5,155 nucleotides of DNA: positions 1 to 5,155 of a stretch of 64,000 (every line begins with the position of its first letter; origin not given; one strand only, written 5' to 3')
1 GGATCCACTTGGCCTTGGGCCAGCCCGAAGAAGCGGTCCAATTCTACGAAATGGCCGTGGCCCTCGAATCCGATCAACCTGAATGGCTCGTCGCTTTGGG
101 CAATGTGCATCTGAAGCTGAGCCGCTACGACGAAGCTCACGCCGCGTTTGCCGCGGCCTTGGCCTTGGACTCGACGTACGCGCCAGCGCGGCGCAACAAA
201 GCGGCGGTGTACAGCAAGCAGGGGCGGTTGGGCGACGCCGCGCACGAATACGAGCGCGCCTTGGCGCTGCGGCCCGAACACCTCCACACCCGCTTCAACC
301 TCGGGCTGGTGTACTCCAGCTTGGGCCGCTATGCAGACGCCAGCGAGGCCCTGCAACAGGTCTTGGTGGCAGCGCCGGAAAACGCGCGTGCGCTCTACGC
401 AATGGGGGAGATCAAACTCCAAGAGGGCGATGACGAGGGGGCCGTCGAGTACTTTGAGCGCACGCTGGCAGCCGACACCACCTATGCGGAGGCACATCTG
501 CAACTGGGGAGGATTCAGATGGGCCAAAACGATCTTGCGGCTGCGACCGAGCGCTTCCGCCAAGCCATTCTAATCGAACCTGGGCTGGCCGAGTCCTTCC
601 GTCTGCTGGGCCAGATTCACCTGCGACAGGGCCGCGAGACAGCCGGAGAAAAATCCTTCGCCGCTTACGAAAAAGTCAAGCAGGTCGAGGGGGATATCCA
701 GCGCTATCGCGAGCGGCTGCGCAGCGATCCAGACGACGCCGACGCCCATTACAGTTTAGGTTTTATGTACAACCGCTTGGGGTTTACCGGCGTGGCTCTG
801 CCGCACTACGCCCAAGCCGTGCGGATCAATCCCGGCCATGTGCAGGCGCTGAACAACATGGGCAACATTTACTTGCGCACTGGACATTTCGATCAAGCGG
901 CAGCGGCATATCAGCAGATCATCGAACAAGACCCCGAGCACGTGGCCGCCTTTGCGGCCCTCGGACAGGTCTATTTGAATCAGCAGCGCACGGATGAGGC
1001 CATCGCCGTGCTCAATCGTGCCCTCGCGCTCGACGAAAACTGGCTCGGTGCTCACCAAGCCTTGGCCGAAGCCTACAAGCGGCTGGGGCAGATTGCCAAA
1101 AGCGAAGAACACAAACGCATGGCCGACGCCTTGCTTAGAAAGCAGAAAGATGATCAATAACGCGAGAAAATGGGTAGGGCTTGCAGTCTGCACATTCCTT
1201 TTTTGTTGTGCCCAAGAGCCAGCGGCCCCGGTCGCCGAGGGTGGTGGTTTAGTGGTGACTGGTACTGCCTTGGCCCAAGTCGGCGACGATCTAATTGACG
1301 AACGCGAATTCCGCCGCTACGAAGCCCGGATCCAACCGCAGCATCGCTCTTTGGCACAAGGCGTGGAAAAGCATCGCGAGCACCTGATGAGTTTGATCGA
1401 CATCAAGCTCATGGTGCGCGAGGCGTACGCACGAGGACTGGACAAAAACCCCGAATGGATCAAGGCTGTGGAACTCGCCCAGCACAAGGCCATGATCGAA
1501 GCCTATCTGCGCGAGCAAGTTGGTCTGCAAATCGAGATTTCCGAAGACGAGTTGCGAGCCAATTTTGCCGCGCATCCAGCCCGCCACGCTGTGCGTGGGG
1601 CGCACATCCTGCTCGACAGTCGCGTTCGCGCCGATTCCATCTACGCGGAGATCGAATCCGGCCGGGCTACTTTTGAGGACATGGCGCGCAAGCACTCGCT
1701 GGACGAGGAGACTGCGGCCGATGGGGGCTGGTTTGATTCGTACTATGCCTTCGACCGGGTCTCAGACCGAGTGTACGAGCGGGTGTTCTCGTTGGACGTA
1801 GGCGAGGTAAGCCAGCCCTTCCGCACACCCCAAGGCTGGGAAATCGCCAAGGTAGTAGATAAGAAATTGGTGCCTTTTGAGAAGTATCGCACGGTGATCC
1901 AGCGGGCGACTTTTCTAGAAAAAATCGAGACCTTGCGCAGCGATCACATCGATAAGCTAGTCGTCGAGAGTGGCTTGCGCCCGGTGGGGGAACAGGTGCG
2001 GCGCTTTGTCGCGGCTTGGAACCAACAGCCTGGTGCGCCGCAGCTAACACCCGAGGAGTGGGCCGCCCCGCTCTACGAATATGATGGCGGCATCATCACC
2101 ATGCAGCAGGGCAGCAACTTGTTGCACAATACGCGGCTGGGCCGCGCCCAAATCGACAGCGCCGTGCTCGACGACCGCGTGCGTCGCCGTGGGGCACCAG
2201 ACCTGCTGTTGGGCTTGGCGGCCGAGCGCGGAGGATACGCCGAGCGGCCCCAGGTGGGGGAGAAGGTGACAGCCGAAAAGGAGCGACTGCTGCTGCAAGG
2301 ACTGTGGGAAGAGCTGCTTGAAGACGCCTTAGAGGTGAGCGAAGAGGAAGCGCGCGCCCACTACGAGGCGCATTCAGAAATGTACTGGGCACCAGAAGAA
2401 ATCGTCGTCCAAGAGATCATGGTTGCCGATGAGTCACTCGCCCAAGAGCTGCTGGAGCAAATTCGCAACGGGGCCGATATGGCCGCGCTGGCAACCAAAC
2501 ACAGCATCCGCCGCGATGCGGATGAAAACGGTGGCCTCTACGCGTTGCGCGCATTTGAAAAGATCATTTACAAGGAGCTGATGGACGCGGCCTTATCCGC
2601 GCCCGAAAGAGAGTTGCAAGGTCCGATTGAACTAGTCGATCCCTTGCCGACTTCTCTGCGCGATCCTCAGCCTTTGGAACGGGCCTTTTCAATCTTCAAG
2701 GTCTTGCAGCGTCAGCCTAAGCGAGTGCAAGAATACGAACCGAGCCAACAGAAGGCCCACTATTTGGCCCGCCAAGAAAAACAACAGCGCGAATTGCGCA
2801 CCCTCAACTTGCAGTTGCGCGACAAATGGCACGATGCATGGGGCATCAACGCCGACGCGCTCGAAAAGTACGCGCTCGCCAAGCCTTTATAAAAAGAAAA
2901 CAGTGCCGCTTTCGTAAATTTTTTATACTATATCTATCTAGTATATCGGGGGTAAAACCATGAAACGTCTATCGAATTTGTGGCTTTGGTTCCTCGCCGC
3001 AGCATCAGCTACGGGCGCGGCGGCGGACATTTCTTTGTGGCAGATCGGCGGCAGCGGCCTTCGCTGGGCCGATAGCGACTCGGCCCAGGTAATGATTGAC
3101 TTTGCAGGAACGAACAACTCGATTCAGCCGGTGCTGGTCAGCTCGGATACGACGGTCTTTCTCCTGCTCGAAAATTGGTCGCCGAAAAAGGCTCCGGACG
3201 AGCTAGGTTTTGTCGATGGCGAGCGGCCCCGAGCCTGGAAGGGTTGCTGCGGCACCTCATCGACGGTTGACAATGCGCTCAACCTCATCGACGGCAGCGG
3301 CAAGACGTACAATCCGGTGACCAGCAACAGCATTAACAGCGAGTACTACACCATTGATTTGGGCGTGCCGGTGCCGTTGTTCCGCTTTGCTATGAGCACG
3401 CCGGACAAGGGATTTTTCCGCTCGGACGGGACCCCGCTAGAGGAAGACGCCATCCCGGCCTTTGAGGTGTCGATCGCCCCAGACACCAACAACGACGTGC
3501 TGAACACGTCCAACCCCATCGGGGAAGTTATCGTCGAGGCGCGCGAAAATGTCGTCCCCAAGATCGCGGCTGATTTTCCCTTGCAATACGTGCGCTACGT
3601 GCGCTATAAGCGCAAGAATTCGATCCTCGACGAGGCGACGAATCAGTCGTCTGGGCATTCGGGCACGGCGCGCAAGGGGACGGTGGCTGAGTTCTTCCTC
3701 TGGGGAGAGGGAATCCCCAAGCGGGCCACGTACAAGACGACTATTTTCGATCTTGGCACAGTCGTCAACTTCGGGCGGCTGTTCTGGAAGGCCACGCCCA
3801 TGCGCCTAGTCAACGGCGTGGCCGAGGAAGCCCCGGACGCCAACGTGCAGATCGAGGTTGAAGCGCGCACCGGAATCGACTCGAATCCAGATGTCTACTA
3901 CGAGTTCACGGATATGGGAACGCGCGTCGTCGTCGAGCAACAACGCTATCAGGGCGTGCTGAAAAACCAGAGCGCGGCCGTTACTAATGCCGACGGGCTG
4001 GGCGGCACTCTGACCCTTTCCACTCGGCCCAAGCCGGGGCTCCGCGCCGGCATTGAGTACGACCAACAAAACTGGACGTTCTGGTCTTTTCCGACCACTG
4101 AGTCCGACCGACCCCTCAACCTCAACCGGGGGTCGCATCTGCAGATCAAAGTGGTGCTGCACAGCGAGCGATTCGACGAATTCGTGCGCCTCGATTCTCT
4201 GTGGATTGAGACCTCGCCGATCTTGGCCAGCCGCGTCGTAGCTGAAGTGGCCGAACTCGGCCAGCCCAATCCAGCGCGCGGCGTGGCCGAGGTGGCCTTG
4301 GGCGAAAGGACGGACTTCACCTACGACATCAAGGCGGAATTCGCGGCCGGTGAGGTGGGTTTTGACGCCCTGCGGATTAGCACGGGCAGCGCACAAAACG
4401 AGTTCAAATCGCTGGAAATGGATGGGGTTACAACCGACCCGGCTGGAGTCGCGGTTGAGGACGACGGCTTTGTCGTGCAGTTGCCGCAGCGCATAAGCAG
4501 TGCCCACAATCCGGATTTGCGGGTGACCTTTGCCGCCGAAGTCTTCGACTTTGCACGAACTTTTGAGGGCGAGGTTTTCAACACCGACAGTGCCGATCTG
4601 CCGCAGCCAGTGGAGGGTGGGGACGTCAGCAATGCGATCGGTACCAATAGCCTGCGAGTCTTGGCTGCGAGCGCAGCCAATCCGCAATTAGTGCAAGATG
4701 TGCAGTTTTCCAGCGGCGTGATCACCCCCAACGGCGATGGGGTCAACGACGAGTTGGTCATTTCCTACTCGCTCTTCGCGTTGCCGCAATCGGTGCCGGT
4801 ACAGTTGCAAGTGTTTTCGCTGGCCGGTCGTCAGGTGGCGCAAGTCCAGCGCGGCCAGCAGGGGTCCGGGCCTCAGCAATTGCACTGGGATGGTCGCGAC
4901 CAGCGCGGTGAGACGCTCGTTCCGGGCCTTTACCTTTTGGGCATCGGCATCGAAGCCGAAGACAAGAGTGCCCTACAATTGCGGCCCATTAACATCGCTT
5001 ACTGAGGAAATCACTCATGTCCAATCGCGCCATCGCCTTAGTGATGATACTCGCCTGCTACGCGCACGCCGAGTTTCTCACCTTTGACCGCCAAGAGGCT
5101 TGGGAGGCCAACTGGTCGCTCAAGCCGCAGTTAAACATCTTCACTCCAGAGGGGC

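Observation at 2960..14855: Six-gene operon: four large discoidin-like T9SS type-B-CTD paralogs, a lipoprotein and a His-motif membrane/TPR protein - candidate undescribed cell-surface system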

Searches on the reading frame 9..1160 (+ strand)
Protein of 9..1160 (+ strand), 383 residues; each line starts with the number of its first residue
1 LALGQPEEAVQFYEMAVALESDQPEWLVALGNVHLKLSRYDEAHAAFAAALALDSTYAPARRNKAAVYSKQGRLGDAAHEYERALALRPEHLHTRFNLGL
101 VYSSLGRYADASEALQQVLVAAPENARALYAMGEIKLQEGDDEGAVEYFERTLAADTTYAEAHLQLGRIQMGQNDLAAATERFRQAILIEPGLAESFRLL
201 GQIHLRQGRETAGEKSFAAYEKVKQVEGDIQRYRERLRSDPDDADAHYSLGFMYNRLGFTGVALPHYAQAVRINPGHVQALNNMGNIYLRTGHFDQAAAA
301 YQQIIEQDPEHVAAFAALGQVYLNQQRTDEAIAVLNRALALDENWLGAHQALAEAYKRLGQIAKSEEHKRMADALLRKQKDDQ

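Call 23: search_protein_families(library=pfam, proteins=[window:9-1160:+], max_evalue=0.001)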
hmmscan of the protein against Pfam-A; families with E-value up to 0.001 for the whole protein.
window:9-1160:+ (383 aa): 28 families (the best 25 are shown)
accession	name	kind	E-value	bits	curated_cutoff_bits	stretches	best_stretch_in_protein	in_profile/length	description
PF07719.23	TPR_2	-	1.9e-52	171.5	27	5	279-311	2-34/34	Tetratricopeptide repeat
PF13414.12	TPR_11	-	2e-48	162.2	26.8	7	285-325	1-41/42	TPR repeat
PF00515.34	TPR_1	-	7.9e-48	158.9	27.8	4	279-311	2-34/34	Tetratricopeptide repeat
PF13181.12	TPR_8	-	2e-42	140.2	25.7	2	279-311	2-34/34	Tetratricopeptide repeat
PF13431.12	TPR_17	-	1.2e-41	138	24.4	2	300-333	1-34/34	Tetratricopeptide repeat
PF13432.12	TPR_16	-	1.8e-40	137.4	32.7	5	284-342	3-61/65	Tetratricopeptide repeat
PF14559.12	TPR_19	-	7.3e-38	129.2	25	5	292-351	5-63/68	Tetratricopeptide repeat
PF13424.12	TPR_12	-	8.5e-37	125.6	30.1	4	60-119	5-72/77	Tetratricopeptide repeat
PF13428.12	TPR_14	-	4e-31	104.7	23.5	3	313-355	2-44/44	Tetratricopeptide repeat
PF13176.12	TPR_7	-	3.4e-27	92.6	27.9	1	280-312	1-35/36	Tetratricopeptide repeat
PF13371.12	TPR_9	-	1.1e-22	80.3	35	2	67-128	4-65/73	Tetratricopeptide repeat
PF23914.1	TPR_CcmH_CycH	-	4.5e-21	75.8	42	3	234-333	40-142/158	Cytochrome c-type biogenesis protein H TPR domain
PF12895.13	ANAPC3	-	7.4e-16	58.6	27.2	1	276-337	21-81/82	Anaphase-promoting complex, cyclosome, subunit 3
PF25060.1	ARM_TT21_2nd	-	6.9e-15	55.7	27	1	111-173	207-269/270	Tetratricopeptide repeat protein 21 second ARM domain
PF13174.12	TPR_6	-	1.2e-14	54.3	26.3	0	283-310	5-32/33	Tetratricopeptide repeat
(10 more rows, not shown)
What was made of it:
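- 1..1160 (+): 3' part of a soluble TPR protein gene (462 aa in the full-length copy); it runs off the window's left edge. TPR Pfam hits (call 23).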

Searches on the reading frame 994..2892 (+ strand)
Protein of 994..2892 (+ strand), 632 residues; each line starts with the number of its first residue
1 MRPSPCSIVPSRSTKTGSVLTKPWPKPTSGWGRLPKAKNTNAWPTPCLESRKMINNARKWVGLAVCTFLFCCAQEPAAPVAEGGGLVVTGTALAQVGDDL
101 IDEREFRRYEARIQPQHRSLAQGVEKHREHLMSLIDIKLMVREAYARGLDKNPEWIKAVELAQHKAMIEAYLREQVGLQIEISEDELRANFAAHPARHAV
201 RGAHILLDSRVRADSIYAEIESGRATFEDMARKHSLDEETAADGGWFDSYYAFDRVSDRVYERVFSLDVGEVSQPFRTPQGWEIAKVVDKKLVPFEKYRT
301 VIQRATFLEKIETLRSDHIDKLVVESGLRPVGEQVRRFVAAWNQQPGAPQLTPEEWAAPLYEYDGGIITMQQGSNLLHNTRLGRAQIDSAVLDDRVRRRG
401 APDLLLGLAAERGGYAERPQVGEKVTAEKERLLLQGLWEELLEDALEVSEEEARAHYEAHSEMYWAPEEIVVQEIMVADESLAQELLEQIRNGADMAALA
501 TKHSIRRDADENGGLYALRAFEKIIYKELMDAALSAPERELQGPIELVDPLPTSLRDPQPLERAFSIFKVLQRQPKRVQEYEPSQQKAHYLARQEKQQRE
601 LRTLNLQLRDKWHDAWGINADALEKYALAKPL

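Call 4: search_protein_families(library=pfam, proteins=[window:994-2892:+], max_evalue=0.1)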
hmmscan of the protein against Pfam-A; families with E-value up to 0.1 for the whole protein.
window:994-2892:+ (632 aa): 3 families
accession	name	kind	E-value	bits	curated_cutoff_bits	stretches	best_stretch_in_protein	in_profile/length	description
PF00639.27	Rotamase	-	6.4e-21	75.6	21.7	2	211-288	20-96/97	PPIC-type PPIASE domain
PF13145.12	Rotamase_2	-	4.6e-20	73.1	27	2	182-299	1-120/121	PPIC-type PPIASE domain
PF13616.12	Rotamase_3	-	1.2e-19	71.5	22.5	2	210-291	37-116/116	PPIC-type PPIASE domain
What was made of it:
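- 1150..2892 (+): SurA/PrsA-like parvulin PPIase (580 aa) with a signal or lipoprotein-like N-terminus; a conserved member of the module. Rotamase 75.6 bits (call 4).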

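Call 5: search_protein_families(library=ncbifam, proteins=[window:994-2892:+], max_evalue=0.1)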
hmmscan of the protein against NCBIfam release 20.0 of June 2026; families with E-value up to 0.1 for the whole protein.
window:994-2892:+ (632 aa): 10 families
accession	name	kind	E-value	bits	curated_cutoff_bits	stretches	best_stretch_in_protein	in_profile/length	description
NF000809.0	PRK00059.1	equivalog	4.6e-22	78.9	303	2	110-301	105-298/336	peptidylprolyl isomerase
NF002824.0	PRK02998.1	subfamily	1.2e-16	60.9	360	2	199-305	134-239/283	peptidylprolyl isomerase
NF003356.0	PRK04405.1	subfamily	7.6e-16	58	339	2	176-290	123-236/299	peptidylprolyl isomerase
TIGR02925.1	cis_trans_EpsD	equivalog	2.6e-15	56.7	108.9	2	126-202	61-137/232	EpsD family peptidyl-prolyl cis-trans isomerase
NF002827.0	PRK03002.1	equivalog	3.6e-14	52.4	343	1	182-309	124-245/285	peptidylprolyl isomerase PrsA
NF002846.0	PRK03095.1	equivalog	1.7e-12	47.4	361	2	165-309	103-242/287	peptidylprolyl isomerase PrsA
NF011969.0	PRK15441.1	equivalog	3.2e-12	46.7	127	2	474-522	9-57/93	peptidylprolyl isomerase PpiC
NF008038.0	PRK10770.1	equivalog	2.3e-11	43.1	394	1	195-292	286-385/431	peptidylprolyl isomerase SurA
NF008054.0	PRK10788.1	equivalog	6.5e-08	31.7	493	1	443-516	244-317/626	peptidylprolyl isomerase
NF033166.1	lipo_LipL31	equivalog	0.0015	18.1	250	0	404-458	92-146/210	lipoprotein LipL31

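Call 92: find_encoding_contigs(protein=window:1150-2892:+, flank=10000, max_places=2)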
Protein window:1150-2892:+ (580 aa): 1 contig read that carries it; 1 place shown.
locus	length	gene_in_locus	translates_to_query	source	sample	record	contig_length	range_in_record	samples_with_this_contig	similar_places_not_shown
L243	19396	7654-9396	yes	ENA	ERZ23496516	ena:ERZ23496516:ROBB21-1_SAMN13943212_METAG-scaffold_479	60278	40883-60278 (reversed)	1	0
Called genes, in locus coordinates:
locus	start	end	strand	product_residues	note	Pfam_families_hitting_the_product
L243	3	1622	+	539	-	?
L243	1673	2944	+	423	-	PF14559:TPR_19 (weak), PF13432:TPR_16, PF25062:ARM_TT21_N (weak), PF00515:TPR_1 (weak), PF07719:TPR_2 (weak), PF13414:TPR_11, PF13432:TPR_16 (weak), PF00515:TPR_1 (weak), +15 more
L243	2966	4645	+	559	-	PF01839:FG-GAP (faint), PF13517:FG-GAP_3, PF07593:UnbV_ASPIC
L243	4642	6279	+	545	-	PF01839:FG-GAP (faint), PF13517:FG-GAP_3, PF07593:UnbV_ASPIC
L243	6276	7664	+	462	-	-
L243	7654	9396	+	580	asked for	PF13145:Rotamase_2, PF13616:Rotamase_3, PF00639:Rotamase, PF13145:Rotamase_2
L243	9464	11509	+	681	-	PF13585:CHU_C (weak), PF13860:FlgD_ig (weak)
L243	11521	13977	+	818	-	PF00754:F5_F8_type_C (faint), PF22633:F5_F8_type_C_2 (weak), PF13585:CHU_C (faint)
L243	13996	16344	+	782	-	PF22633:F5_F8_type_C_2 (faint), PF13585:CHU_C (weak)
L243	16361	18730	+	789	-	PF22633:F5_F8_type_C_2 (faint), PF13585:CHU_C (weak)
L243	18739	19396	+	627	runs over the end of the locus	PF07719:TPR_2 (weak), PF13424:TPR_12 (weak), PF13414:TPR_11 (weak), PF13432:TPR_16, PF00515:TPR_1, PF13414:TPR_11, PF13424:TPR_12, PF14559:TPR_19, +12 more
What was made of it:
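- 1150..2892 (+): The exact 580-aa product is on record (call 92).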

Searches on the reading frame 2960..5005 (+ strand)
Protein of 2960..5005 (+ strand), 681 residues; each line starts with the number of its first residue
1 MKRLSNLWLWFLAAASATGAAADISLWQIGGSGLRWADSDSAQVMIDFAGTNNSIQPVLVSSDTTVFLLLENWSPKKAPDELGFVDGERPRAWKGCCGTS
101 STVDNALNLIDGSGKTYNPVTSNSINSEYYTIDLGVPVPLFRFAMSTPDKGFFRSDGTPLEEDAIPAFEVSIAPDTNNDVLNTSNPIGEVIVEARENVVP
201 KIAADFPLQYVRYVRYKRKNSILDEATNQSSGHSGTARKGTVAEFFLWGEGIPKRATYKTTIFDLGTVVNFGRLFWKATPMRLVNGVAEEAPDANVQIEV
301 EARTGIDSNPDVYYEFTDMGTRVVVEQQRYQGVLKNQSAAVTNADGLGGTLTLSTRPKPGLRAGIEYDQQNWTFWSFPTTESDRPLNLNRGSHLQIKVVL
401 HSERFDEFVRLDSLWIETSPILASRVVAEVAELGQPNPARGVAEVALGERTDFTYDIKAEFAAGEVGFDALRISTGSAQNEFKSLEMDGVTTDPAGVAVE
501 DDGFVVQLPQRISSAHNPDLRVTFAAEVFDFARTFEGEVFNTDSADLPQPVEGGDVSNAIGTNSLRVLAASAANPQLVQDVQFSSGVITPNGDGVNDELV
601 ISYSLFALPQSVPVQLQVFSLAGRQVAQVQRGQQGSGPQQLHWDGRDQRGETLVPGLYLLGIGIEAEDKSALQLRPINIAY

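Call 4: search_protein_families(library=pfam, proteins=[window:2960-5005:+], max_evalue=0.1)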
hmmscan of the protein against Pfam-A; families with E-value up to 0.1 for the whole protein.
window:2960-5005:+ (681 aa): 2 families
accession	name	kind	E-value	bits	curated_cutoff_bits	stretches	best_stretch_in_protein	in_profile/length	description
PF13585.12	CHU_C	-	8.6e-07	29.4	27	1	587-664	6-72/86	CHU_C Type IX secretion signal domain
PF13860.13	FlgD_ig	-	2.1e-06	28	27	1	608-659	18-70/79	FlgD Ig-like domain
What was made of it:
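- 2960..5005 (+): A-type exported protein (681 aa) with a Tyr-terminated CTD. It shares only its C-terminal ~280 aa with B/D/E. CHU_C 29.4 and FlgD_ig 28.0 bits (call 4).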

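Call 5: search_protein_families(library=ncbifam, proteins=[window:2960-5005:+], max_evalue=0.1)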
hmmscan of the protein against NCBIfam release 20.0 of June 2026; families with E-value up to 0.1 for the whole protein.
window:2960-5005:+ (681 aa): 5 families
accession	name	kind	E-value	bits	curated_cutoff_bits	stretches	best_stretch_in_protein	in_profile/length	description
NF033707.1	T9SS_sortase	equivalog_domain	8.1e-05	20.4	420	1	611-669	1022-1082/1095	type IX secretion system sortase PorU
NF005176.1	PRK06655.1-1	equivalog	9.3e-05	22.4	230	1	611-669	96-154/197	flagellar hook assembly protein FlgD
NF009453.0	PRK12813.1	equivalog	0.0081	15.7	264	1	624-669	133-178/223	flagellar basal body rod modification protein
NF009276.0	PRK12633.1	equivalog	0.018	14.7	383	0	614-671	131-186/234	flagellar basal body rod modification protein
TIGR04183.1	Por_Secre_tail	domain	0.065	13.2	23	0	607-662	14-58/72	T9SS type A sorting domain-containing protein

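Call 36: search_solved_structures(query=window:2960-5005:+, max_evalue=1)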
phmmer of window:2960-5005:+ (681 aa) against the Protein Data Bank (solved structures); distinct sequences matched with E-value up to 1: 3.
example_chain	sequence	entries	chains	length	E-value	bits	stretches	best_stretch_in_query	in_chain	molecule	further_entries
3osv_A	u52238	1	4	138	0.0019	19.9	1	610-662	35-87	Flagellar basal-body rod modification protein FlgD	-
6xya_B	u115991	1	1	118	0.79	11.2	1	39-97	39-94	RNA-dependent RNA polymerase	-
7y5e_52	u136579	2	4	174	0.97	10.9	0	435-492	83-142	Chlorophyll a-b binding protein 1B-21, chloroplastic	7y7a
